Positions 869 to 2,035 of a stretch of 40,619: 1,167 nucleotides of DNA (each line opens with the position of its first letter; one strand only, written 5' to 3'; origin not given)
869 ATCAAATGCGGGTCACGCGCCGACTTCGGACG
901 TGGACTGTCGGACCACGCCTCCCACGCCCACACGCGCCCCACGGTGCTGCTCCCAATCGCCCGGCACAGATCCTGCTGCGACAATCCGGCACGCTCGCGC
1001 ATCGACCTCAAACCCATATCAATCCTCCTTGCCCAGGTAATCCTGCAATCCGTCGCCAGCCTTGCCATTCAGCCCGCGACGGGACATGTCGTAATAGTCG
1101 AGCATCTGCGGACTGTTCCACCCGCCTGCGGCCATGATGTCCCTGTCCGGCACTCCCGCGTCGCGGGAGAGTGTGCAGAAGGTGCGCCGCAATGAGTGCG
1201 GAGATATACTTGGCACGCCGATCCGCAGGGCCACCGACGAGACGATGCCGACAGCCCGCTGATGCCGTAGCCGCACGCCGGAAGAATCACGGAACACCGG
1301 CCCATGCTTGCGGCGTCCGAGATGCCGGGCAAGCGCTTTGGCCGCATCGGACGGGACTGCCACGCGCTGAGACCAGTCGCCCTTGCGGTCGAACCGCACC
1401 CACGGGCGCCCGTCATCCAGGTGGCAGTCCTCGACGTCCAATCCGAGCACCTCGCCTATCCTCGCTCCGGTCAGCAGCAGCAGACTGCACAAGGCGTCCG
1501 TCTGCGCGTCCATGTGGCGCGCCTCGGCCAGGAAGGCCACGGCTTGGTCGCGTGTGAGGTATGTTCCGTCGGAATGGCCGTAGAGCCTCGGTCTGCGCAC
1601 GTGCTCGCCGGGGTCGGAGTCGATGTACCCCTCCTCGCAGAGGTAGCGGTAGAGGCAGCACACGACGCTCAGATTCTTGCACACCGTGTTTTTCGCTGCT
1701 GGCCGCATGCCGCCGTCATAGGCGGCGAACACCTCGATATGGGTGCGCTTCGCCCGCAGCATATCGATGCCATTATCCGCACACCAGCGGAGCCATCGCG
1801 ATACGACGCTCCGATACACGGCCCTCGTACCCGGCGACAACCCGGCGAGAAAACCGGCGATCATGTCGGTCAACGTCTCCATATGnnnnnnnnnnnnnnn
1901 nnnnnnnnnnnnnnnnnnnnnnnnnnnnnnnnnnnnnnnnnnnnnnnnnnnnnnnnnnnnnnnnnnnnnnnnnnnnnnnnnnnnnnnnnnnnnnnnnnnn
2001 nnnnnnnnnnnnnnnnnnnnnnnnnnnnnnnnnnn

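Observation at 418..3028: Second tyrosine-recombinase module bracketed by perfect 77-bp direct repeats: a candidate nested mini-integrative element or cassette system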

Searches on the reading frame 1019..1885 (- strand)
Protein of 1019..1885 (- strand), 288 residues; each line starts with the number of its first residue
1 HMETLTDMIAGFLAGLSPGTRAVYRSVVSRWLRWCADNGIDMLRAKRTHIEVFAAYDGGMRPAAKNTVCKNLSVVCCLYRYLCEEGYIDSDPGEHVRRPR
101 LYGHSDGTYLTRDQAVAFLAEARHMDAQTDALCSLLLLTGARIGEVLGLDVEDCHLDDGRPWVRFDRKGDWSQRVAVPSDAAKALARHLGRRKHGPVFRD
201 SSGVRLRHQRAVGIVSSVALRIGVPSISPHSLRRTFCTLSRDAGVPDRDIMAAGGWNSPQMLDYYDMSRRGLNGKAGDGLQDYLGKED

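Call 7: search_protein_families(library=pfam, proteins=[window:1019-1885:-], max_evalue=0.01)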
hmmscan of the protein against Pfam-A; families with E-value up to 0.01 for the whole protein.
window:1019-1885:- (288 aa): 3 families
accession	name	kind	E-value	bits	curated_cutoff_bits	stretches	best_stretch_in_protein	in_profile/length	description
PF00589.27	Phage_integrase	-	2.4e-21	76.7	27.1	1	109-266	2-166/172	Phage integrase family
PF02899.23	Phage_int_SAM_1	-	0.00046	20.9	22.3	1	15-86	13-83/83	Phage integrase, N-terminal SAM-like domain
PF13495.12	Phage_int_SAM_4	-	0.00064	20.5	27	1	13-87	11-83/85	Phage integrase, N-terminal SAM-like domain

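Call 8: search_protein_families(library=phrogs, proteins=[window:1019-1885:-], max_evalue=0.01)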
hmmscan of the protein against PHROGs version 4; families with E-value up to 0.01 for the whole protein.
window:1019-1885:- (288 aa): 3 families
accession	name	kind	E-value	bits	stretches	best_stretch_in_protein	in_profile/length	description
phrog_1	-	integration and excision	5e-39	136.1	1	15-284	181-451/611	integrase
phrog_216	-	integration and excision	7e-23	82.2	1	70-268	17-224/301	integrase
phrog_7244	-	integration and excision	0.00014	22.2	1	65-154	135-223/263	integrase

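Call 9: search_protein_families(library=padloc, proteins=[window:1019-1885:-], max_evalue=0.1)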
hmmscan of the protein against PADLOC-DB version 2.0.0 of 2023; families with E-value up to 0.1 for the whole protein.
window:1019-1885:- (288 aa): 0 families

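Call 10: search_protein_families(library=ncbifam, proteins=[window:1019-1885:-], max_evalue=0.1)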
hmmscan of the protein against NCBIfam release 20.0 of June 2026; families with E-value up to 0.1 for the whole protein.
window:1019-1885:- (288 aa): 9 families
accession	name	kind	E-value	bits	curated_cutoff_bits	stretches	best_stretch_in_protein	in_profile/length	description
NF001399.0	PRK00283.1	subfamily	6.8e-22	78.1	279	1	14-238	20-253/300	tyrosine recombinase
TIGR02225.1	recomb_XerD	equivalog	5.7e-21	75.1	329.6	1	15-238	12-244/290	site-specific tyrosine recombinase XerD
NF040815.2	recomb_XerA_Arch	equivalog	1.4e-19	70.7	220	1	14-253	10-239/263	site-specific tyrosine recombinase/integron integrase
TIGR02224.1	recomb_XerC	equivalog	7.2e-18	65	335.15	1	15-238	12-247/295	tyrosine recombinase XerC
NF003462.0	PRK05084.1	equivalog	4.7e-08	32.1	267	1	131-238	199-314/360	tyrosine recombinase XerS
NF002331.0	PRK01287.1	subfamily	2.2e-06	26.9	371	1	14-170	40-204/365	site-specific tyrosine recombinase XerC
TIGR02249.1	integrase_gron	subfamily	5.1e-06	26.1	265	1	16-193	14-181/315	integron integrase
NF007371.0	PRK09871.1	subfamily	0.00086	18.9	222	1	108-235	5-141/198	tyrosine-type DNA invertase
NF011946.0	PRK15417.1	equivalog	0.0068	15.6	435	1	107-193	114-196/337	integron integrase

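Call 67: find_homologous_proteins(query=window:1019-1882:-, max_evalue=1e-10)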
Query window:1019-1882:- (287 aa): 294 proteins with E <= 1e-10 among 3210 candidates; the best 120 are listed.
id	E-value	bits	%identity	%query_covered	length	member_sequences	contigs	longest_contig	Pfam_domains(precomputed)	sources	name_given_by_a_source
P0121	4.5e-193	658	100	100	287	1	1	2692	PF00589.28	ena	-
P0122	4.0e-190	648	97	100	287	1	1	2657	PF00589.28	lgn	-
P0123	3.3e-189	645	97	100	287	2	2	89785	PF00589.28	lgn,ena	-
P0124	1.4e-188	643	97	100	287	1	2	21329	PF00589.28,PF02899.24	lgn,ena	-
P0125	1.7e-187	640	97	100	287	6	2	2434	PF00589.28,PF02899.24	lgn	-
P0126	2.2e-187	639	97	100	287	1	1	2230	PF00589.28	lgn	-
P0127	9.2e-186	634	95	100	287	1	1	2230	PF00589.28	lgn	-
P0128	9.8e-186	634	96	100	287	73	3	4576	PF00589.28,PF02899.24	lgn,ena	-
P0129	5.9e-185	631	95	100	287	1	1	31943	PF00589.28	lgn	-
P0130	6.5e-185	631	96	99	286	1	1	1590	PF00589.28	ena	-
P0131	9.7e-172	588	88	100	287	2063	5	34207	PF00589.28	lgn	-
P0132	1.1e-170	585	88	100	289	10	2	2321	PF00589.28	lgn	-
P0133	1.3e-168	578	87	100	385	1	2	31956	PF00589.28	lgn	-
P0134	2.5e-167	573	86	100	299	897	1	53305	PF00589.28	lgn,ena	-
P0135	2.8e-167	573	98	89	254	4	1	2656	PF00589.28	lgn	-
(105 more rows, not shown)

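Call 74: search_dna_similar(query=window:1019-1882:-, collection=phages, mode=protein, max_rows=25)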
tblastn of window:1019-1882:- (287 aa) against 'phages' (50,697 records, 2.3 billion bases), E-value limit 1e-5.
Records with a match: 283; places in all: 283; records where one place covers at least 80% of the query: 270.
Best place of each record, by identity: <60% 283.
By first word of the organism name: Mycobacterium 152; Gordonia 66; Arthrobacter 47; Bacteriophage 7; Bacillus 4; Aphanizomenon 2; Bifidobacterium 1; Corynebacterium 1; Microcystis 1; Clostridium 1; and 1 more.
By host as written in the record: Mycobacterium smegmatis mc2 155 108; Gordonia terrae 3612 48; Arthrobacter globiformis NRRL B-2979 SEA 20; Mycobacterium smegmatis mc#155 17; Mycobacterium smegmatis mc2155 17; Arthrobacter globiformis B-2979 13; - 13; Arthrobacter globiformis NRRL B-2979 12; and 20 more.
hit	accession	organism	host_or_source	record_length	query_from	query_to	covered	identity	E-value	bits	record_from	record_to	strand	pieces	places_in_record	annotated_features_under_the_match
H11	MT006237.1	Bifidobacterium phage BigBern1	Bifidobacterium asteroides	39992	3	283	98%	45.4%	3e-63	220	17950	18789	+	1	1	hypothetical protein (x2)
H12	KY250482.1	Corynebacterium phage phi16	Corynebacterium glutamicum ATCC 21792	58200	9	283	96%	34.3%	2e-34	137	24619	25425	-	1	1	hypothetical protein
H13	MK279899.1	Arthrobacter phage Maja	Arthrobacter globiformis B-2979 SEA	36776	9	268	91%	33.6%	2e-31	128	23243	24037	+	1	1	28: integrase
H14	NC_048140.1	Arthrobacter phage Maja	Arthrobacter globiformis B-2979 SEA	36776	9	268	91%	33.6%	2e-31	128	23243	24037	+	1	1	28: tyrosine-type recombinase/integrase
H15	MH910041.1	Arthrobacter phage Seahorse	Arthrobacter globiformis NRRL B-2979 SEA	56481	9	284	96%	31.0%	1e-30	126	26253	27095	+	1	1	38: integrase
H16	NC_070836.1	Arthrobacter phage Seahorse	Arthrobacter globiformis NRRL B-2979 SEA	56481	9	284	96%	31.0%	1e-30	126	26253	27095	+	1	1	38: integrase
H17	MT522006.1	Gordonia phage BBQValindra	Gordonia terrae 3612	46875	8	284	97%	30.6%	6e-20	96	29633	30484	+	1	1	35: tyrosine integrase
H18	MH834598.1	Arthrobacter phage Auxilium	Arthrobacter globiformis NRRL B-2979 SEA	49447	9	284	96%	30.7%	2e-30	125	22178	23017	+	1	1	34: integrase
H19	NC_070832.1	Arthrobacter phage Auxilium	Arthrobacter globiformis NRRL B-2979 SEA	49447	9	284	96%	30.7%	2e-30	125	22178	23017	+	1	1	34: integrase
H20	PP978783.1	Arthrobacter phage Raphaella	Arthrobacter globiformis B-2979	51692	9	284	96%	30.7%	2e-30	125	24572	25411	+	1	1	36: tyrosine integrase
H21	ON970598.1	Arthrobacter phage Sakai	Arthrobacter globiformis NRRL B-2979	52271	9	284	96%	30.7%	2e-30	125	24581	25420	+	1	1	36: tyrosine integrase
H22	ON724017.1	Arthrobacter phage Gorpy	Arthrobacter globiformis NRRL B-2979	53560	9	284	96%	30.7%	2e-30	125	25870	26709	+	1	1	37: tyrosine integrase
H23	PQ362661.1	Arthrobacter phage BenchScraper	Arthrobacter globiformis B-2979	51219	9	284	96%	30.7%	3e-30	125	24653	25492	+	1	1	36: tyrosine integrase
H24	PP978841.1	Arthrobacter phage BillyTP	Arthrobacter globiformis B-2979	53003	9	284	96%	30.7%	4e-30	124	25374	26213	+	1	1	37: tyrosine integrase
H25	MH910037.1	Arthrobacter phage Isolde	Arthrobacter globiformis NRRL B-2979 SEA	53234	9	284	96%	30.7%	3e-29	122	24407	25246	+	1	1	36: integrase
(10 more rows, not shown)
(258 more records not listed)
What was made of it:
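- Closest known: Brujita-type armless integrases of actinobacteriophages. Same: Size, domain layout and best annotated BLAST relatives (call 74).
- The closest annotated relatives are armless tyrosine integrases of Arthrobacter, Gordonia and Mycobacterium phages, at 30-34% identity (call 74).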

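Call 97: search_solved_structures(query=window:1019-1882:-, max_evalue=0.00001, show_alignments=2)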
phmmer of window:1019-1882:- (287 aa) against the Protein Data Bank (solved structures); distinct sequences matched with E-value up to 0.00001: 2.
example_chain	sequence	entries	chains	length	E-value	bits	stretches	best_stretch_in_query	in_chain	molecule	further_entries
1a0p_A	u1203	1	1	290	2e-09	40.3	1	15-244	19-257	SITE-SPECIFIC RECOMBINASE XERD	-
5hxy_A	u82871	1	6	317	2.1e-08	37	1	103-240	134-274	Tyrosine recombinase XerA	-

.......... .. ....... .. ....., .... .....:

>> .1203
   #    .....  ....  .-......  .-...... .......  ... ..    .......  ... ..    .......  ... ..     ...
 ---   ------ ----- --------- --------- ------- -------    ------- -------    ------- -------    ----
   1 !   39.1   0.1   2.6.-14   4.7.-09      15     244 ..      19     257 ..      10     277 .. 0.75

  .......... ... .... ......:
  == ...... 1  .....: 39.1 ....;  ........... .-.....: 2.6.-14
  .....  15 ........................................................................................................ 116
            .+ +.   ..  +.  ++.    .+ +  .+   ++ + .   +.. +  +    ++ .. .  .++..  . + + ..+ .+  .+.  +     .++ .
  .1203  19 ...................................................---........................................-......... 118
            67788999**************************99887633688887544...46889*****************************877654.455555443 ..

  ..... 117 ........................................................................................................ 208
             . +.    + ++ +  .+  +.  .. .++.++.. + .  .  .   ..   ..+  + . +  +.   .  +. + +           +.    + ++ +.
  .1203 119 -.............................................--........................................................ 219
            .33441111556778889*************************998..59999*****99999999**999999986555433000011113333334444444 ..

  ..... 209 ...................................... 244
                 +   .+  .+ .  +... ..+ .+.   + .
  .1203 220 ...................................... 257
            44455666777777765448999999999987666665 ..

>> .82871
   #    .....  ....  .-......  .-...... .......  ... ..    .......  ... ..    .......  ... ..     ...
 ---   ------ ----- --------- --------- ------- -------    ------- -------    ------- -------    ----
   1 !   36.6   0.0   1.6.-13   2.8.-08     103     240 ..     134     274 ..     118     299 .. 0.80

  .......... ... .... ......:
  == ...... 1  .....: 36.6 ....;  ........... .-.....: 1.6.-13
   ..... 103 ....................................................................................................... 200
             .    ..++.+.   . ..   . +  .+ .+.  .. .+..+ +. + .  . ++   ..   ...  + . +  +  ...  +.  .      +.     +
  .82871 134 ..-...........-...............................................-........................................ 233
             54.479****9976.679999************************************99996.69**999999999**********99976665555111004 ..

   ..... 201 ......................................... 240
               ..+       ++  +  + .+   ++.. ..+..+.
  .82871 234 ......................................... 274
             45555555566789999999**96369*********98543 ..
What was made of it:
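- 1019..1882 (-): Armless tyrosine recombinase, 287 aa, with the catalytic residues present. Its start overlaps the p289 stop by 13 nt. Calls 7, 10, 67, 74, 97.
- On Tyrosine recombinase superfamily: The XerD alignment covers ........, RKGD and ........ (call 97).
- Checked: The motifs ARIGEV, HSLRRT and LDYYD are present and align to the catalytic Arg and His-x-x-Arg of XerD (call 97).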
